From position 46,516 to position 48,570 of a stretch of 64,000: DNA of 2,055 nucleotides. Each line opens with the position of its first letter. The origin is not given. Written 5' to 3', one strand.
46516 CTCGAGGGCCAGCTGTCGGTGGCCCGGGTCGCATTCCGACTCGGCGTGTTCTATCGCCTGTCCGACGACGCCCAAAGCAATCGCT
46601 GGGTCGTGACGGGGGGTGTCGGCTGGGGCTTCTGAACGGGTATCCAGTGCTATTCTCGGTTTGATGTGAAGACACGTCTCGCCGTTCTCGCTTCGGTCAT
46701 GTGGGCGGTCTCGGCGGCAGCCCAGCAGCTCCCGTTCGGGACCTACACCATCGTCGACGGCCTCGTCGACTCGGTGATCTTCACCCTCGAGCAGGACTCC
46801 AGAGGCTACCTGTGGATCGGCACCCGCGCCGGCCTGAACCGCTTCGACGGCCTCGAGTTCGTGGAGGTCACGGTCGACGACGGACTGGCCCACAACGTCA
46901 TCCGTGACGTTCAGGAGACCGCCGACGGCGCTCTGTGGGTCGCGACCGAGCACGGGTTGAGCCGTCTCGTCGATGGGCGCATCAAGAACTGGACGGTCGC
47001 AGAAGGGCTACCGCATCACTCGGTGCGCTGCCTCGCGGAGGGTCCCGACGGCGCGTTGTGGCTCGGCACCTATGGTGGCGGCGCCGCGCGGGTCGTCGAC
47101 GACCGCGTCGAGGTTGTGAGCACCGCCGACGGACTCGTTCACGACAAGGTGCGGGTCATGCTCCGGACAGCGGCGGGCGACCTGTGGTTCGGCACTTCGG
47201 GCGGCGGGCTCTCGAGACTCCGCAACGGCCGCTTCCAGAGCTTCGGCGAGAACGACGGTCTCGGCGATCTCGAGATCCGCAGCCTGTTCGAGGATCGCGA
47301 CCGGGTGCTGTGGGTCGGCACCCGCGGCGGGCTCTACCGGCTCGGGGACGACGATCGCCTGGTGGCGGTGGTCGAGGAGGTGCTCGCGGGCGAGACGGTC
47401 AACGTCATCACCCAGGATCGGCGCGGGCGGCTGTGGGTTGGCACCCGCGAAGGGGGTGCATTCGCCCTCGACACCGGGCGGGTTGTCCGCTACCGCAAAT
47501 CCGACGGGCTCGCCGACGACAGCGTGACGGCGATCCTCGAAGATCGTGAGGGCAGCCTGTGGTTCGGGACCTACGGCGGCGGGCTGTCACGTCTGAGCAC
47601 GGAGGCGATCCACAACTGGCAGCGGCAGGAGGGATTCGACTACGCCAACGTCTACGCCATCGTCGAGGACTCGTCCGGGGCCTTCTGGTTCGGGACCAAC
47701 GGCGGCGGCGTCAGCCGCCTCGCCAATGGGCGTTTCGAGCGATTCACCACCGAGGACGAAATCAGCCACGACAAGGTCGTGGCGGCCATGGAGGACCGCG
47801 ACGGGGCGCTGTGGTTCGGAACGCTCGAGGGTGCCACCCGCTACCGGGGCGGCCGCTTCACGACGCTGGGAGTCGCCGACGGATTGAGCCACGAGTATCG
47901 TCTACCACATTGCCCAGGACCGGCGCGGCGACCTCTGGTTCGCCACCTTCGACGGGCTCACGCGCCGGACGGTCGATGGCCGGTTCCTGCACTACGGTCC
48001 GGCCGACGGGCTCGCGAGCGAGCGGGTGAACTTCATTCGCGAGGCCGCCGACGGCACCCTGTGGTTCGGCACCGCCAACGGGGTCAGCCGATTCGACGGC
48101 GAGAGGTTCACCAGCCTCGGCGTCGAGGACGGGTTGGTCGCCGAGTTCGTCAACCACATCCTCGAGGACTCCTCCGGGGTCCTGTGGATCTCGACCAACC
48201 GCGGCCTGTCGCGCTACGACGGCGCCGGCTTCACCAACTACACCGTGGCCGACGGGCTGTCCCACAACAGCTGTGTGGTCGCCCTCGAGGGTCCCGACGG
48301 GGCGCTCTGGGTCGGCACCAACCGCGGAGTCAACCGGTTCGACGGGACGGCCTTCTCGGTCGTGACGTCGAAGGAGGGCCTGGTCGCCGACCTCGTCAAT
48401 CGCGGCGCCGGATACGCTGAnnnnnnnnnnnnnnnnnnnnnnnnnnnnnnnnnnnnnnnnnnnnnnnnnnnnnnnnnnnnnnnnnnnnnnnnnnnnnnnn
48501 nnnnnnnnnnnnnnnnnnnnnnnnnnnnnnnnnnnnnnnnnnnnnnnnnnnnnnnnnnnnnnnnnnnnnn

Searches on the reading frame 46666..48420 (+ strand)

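Call 65: search_protein_families(library=pfam, proteins=[window:46666-48420:+], max_evalue=0.00001)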
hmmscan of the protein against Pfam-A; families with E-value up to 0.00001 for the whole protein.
window:46666-48420:+ (584 aa): 3 families
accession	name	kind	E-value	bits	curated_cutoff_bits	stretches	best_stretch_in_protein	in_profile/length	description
PF07494.17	Reg_prop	-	8.3e-52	166.9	20.4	0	281-304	1-24/24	Two component regulator propeller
PF24684.1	Vgb_lyase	-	8e-11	41.7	50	1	246-388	16-158/290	Virginiamycin B lyase family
PF23748.1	Beta-prop_LRRK2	-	1.1e-06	28.4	26.9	0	201-223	273-295/359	LRRK2 beta propeller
